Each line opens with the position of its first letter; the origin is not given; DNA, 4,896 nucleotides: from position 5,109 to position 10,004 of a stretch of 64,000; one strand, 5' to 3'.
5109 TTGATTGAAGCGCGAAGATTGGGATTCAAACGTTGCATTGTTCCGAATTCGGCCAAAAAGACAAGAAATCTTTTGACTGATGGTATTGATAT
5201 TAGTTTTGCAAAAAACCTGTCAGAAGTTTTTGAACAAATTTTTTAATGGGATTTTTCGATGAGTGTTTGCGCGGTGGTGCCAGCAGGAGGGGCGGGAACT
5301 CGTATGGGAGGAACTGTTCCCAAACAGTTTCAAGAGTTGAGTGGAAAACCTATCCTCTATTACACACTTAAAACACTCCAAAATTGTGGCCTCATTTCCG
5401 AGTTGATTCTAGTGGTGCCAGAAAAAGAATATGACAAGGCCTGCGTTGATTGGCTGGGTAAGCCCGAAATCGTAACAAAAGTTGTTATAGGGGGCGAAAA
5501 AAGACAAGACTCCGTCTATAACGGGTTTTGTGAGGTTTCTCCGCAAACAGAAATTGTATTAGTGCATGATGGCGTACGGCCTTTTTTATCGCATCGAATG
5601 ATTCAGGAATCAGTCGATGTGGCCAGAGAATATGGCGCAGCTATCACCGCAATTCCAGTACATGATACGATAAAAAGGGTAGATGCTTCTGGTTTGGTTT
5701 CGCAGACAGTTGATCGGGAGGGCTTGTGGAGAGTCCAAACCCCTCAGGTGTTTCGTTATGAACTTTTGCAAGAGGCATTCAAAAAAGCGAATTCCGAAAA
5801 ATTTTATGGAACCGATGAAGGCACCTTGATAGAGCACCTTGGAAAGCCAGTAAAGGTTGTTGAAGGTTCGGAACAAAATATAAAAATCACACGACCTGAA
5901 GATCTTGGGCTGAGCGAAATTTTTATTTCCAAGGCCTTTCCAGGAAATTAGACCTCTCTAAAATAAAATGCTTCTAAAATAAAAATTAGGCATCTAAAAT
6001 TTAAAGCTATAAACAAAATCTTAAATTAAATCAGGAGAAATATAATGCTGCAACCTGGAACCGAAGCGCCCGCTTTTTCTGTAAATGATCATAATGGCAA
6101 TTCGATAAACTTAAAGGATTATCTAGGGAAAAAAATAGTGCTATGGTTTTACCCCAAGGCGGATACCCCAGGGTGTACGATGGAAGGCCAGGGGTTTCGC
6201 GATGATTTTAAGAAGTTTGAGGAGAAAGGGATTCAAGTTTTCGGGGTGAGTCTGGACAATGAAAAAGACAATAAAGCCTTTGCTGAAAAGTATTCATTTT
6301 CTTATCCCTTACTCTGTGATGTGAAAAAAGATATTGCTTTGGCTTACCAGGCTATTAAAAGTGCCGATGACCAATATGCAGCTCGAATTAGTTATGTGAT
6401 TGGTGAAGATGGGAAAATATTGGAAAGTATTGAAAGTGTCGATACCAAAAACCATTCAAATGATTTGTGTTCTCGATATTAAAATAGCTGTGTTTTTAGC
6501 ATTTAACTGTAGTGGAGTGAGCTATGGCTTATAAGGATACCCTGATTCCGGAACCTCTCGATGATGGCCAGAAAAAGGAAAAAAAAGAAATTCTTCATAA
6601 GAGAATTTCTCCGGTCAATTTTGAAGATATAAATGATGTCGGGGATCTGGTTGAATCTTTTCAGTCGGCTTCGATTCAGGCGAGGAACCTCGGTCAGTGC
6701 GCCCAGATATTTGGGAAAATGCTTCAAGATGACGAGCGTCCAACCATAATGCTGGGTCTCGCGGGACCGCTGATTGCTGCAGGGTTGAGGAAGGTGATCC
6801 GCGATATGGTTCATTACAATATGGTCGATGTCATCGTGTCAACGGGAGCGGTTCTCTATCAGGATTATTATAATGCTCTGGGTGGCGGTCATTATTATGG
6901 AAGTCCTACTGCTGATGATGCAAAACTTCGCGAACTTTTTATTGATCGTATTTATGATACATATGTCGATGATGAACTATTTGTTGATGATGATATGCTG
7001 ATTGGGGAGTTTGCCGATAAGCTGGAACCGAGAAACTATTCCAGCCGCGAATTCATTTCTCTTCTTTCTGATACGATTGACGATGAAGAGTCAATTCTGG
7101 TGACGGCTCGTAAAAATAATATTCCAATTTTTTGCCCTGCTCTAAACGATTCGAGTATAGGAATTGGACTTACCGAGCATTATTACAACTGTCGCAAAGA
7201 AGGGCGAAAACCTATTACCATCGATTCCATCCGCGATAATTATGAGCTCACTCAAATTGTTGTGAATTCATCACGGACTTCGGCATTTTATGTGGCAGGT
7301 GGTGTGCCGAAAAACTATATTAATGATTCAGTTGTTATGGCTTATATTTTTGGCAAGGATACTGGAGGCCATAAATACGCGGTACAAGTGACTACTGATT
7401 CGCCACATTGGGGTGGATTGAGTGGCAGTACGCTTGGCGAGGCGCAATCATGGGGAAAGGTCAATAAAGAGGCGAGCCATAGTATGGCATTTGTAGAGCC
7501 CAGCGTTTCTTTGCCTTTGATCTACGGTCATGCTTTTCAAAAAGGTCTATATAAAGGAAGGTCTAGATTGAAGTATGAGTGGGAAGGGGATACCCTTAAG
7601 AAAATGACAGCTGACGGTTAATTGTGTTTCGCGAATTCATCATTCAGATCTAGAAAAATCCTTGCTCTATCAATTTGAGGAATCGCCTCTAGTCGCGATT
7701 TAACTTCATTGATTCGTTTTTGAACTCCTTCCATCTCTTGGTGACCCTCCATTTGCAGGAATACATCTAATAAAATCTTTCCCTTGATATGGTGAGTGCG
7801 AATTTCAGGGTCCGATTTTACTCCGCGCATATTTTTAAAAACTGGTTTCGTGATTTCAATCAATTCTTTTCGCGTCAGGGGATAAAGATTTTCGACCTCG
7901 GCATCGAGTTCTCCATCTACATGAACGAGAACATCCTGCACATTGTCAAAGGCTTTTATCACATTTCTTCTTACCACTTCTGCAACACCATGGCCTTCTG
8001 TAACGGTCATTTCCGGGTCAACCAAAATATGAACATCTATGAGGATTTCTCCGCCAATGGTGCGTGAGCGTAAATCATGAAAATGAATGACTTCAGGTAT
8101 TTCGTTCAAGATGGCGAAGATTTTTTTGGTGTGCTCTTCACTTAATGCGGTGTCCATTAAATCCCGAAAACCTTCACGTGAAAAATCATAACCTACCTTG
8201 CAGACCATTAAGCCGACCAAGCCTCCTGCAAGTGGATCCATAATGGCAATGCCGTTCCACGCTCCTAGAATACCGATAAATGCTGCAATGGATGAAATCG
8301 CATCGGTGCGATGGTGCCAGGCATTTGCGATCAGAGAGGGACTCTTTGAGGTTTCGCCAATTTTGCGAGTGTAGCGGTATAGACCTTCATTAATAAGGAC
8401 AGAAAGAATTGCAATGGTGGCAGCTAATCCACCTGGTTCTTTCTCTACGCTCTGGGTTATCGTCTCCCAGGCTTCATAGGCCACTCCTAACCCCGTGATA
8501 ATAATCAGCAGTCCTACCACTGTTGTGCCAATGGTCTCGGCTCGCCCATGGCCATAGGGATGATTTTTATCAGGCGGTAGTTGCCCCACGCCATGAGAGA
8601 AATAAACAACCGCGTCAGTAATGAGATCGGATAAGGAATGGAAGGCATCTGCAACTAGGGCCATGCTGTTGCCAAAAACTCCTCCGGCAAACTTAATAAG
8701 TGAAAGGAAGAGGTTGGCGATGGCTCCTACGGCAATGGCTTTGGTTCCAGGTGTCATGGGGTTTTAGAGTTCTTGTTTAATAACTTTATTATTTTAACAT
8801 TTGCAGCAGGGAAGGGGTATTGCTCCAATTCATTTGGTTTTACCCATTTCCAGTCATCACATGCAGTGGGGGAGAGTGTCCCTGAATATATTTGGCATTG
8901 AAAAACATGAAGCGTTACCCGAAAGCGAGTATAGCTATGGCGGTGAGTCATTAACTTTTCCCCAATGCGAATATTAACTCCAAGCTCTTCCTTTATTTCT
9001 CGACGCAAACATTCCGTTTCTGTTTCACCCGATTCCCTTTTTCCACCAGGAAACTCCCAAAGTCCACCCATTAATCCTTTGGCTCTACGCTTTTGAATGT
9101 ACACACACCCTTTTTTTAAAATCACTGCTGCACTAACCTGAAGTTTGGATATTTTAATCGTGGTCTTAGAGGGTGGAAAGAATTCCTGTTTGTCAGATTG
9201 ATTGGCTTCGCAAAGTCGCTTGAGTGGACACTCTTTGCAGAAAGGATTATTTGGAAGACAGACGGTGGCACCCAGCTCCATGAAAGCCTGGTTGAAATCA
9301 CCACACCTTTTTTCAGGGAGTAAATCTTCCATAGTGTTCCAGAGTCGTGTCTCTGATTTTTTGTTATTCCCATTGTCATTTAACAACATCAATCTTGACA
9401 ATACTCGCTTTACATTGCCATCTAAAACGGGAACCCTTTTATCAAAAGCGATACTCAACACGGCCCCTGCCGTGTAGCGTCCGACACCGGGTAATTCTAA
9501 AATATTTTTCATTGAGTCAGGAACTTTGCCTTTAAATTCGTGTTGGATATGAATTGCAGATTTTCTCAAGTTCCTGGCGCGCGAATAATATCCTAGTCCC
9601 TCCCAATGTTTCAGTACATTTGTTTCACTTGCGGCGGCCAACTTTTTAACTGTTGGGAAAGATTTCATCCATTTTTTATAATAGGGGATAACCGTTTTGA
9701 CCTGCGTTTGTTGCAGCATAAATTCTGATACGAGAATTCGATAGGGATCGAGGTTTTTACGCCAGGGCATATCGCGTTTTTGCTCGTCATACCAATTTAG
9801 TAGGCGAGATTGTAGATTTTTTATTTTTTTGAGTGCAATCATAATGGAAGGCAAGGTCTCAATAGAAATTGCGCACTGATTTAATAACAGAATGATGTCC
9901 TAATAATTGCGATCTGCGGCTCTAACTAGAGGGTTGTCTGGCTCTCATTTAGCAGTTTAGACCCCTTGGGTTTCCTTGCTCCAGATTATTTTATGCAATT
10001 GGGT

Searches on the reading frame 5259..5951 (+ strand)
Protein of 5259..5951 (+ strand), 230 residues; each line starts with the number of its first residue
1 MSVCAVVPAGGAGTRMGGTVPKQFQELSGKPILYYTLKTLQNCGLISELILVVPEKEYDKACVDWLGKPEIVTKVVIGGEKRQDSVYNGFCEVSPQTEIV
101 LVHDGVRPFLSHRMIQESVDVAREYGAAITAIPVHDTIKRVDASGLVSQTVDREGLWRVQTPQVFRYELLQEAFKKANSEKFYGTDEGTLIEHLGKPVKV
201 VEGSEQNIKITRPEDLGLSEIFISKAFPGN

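Call 37: search_protein_families(library=ncbifam, proteins=[window:5259-5951:+], max_evalue=1e-10)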
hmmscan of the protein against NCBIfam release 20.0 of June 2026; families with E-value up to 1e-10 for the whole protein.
window:5259-5951:+ (230 aa): 5 families
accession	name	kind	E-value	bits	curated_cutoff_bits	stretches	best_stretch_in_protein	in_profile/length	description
TIGR00453.1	ispD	equivalog_domain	9.4e-73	244.3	181.3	1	4-221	1-217/219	2-C-methyl-D-erythritol 4-phosphate cytidylyltransferase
NF001186.0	PRK00155.2-3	equivalog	3.3e-66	222.9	253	1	2-224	4-223/224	2-C-methyl-D-erythritol 4-phosphate cytidylyltransferase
NF009924.0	PRK13385.1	subfamily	3.8e-54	183.7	342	1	5-223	5-223/230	2-C-methyl-D-erythritol 4-phosphate cytidylyltransferase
NF006899.0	PRK09382.1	equivalog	8.3e-48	163.4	417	1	2-222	6-219/387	bifunctional 2-C-methyl-D-erythritol 4-phosphate cytidylyltransferase/2-C-methyl-D-erythritol 2,4-cyclodiphosphate synthase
NF001183.0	PRK00155.1-3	subfamily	5.4e-44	150.3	166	1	4-225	3-233/237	D-ribitol-5-phosphate cytidylyltransferase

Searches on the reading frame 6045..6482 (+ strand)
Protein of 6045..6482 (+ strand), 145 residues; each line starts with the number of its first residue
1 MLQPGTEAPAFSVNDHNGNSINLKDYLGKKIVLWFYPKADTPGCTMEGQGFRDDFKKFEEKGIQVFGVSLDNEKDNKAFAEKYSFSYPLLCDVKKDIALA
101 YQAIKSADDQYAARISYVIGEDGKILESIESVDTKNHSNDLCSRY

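Call 37: search_protein_families(library=ncbifam, proteins=[window:6045-6482:+], max_evalue=1e-10)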
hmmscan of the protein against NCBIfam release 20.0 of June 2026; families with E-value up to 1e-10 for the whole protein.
window:6045-6482:+ (145 aa): 6 families
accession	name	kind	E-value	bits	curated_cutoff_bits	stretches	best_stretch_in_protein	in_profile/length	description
NF006960.0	PRK09437.1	equivalog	3.2e-31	108.4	140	1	2-139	4-146/156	thioredoxin-dependent thiol peroxidase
NF053650.1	PerredPrxQDein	equivalog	5.6e-27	94.5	260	1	9-141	2-138/148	thioredoxin-dependent peroxiredoxin PrxQ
NF002854.0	PRK03147.1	subfamily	3.4e-15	56.4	170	1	3-137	37-164/176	thiol-disulfide oxidoreductase ResA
NF009668.0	PRK13189.1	equivalog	8.3e-13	48.1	211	1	3-125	11-139/224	peroxiredoxin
TIGR03137.1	AhpC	equivalog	1e-11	45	272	1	16-126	17-132/187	alkyl hydroperoxide reductase subunit C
NF009669.0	PRK13190.1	equivalog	2.9e-11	43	261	1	5-123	6-128/203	putative peroxiredoxin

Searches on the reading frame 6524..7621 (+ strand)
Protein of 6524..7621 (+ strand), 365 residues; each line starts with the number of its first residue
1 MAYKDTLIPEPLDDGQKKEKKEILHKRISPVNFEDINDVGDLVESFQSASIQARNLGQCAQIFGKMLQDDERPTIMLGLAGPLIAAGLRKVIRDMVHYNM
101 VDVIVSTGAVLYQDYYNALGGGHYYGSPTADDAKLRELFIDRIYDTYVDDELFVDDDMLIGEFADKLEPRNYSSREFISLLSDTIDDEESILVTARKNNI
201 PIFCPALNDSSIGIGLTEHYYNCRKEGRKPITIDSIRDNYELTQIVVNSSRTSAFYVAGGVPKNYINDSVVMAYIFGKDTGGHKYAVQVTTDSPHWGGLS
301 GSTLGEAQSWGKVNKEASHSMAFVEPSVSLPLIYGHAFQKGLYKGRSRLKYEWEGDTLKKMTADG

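Call 37: search_protein_families(library=ncbifam, proteins=[window:6524-7621:+], max_evalue=1e-10)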
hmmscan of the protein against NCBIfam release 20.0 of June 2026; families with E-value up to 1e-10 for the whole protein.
window:6524-7621:+ (365 aa): 7 families
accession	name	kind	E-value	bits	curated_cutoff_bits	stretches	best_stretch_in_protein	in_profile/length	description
NF002006.0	PRK00805.1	equivalog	7.7e-102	340.6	434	1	20-356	3-336/338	deoxyhypusine synthase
NF002699.1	PRK02492.1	equivalog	1e-100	336.9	500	1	21-351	1-333/338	1,9-bis(guanidino)-5-aza-nonane synthase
TIGR00321.1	dhys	equivalog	5e-77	259.2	304.25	1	31-337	5-299/301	deoxyhypusine synthase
NF002630.0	PRK02301.1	equivalog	3.2e-74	250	364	1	17-337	3-311/318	deoxyhypusine synthase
NF001980.1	PRK00770.1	equivalog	1.6e-56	191.9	450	1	28-361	1-343/350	homospermidine biosynthesis protein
NF003052.1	PRK03971.1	equivalog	2.4e-47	161.9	380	1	18-337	10-332/334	deoxyhypusine synthase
NF002294.1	PRK01221.1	equivalog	3.5e-47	161.3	350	1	32-334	5-297/300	deoxyhypusine synthase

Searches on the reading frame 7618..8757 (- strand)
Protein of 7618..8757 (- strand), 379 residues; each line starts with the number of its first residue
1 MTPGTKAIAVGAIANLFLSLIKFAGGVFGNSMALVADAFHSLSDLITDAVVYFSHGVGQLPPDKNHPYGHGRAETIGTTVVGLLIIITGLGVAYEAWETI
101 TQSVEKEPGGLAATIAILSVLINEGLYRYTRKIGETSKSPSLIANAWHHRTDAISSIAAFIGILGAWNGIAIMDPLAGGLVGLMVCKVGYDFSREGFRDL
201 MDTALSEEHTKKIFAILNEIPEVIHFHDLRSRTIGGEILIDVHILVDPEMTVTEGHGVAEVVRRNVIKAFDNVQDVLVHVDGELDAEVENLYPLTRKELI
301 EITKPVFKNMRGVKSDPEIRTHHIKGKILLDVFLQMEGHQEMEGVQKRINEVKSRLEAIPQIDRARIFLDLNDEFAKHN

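Call 37: search_protein_families(library=ncbifam, proteins=[window:7618-8757:-], max_evalue=1e-10)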
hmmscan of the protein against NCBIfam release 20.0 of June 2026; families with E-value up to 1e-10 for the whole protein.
window:7618-8757:- (379 aa): 9 families
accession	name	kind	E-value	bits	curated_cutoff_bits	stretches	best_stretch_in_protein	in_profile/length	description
TIGR01297.1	CDF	superfamily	7.7e-78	261.6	82.35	1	6-281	3-281/285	cation diffusion facilitator family transporter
NF033616.1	CDF_MamB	equivalog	1.3e-62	211.9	350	1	11-280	12-281/284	magnetosome biogenesis CDF transporter MamB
NF033615.1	CDF_MamM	equivalog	6.4e-55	186.4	350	1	7-281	11-287/290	magnetosome biogenesis CDF transporter MamM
NF052621.1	MngEfTpMntE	equivalog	5.3e-40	137.7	500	1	11-283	10-282/293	manganese efflux transporter MntE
NF040994.1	MamV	equivalog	2.3e-36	125.5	500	1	13-278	19-283/319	CDF transporter MamV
NF050169.1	CatEfflxFieF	equivalog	2.2e-35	122.3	420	1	14-281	14-280/282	cation efflux pump FieF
NF052602.1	Zn_efflux_Cdf31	equivalog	1.7e-31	109.7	460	1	8-281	10-288/299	CDF family zinc efflux transporter Cdf31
NF007064.0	PRK09509.1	equivalog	3.2e-29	101.9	447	1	7-282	13-286/300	CDF family cation-efflux transporter FieF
NF002923.0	PRK03557.1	equivalog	2.3e-17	63.3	408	1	13-248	27-261/313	CDF family zinc transporter ZitB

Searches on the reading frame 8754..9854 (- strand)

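Call 37: search_protein_families(library=ncbifam, proteins=[window:8754-9854:-], max_evalue=1e-10)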
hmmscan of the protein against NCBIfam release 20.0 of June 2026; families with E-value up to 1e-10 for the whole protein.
window:8754-9854:- (366 aa): 8 families
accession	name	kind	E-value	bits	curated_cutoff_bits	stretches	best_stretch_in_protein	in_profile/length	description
TIGR01084.1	mutY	equivalog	4.8e-101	337.9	286.5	1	14-274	2-266/277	A/G-specific adenine glycosylase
NF008132.0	PRK10880.1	equivalog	2.5e-80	270.1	427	1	12-319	5-306/351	A/G-specific adenine glycosylase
NF010488.0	PRK13910.1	equivalog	8.8e-41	140.2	471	1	46-272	2-220/290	adenine-specific DNA glycosylase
NF006530.0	PRK08999.1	equivalog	2.5e-34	118.7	245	1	237-360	5-129/315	Nudix family hydrolase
TIGR00586.1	mutt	equivalog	2.7e-28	98.6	97.9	1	237-360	4-128/129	8-oxo-dGTP diphosphatase MutT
TIGR01083.1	nth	equivalog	4.5e-25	88.4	211.7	1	9-206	2-192/192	endonuclease III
NF008044.0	PRK10776.1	equivalog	4.9e-24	84.7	148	1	237-361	3-128/130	8-oxo-dGTP diphosphatase MutT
NF007834.0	PRK10546.1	equivalog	7.9e-24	84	156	1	237-356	3-122/135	pyrimidine (deoxy)nucleoside triphosphate diphosphatase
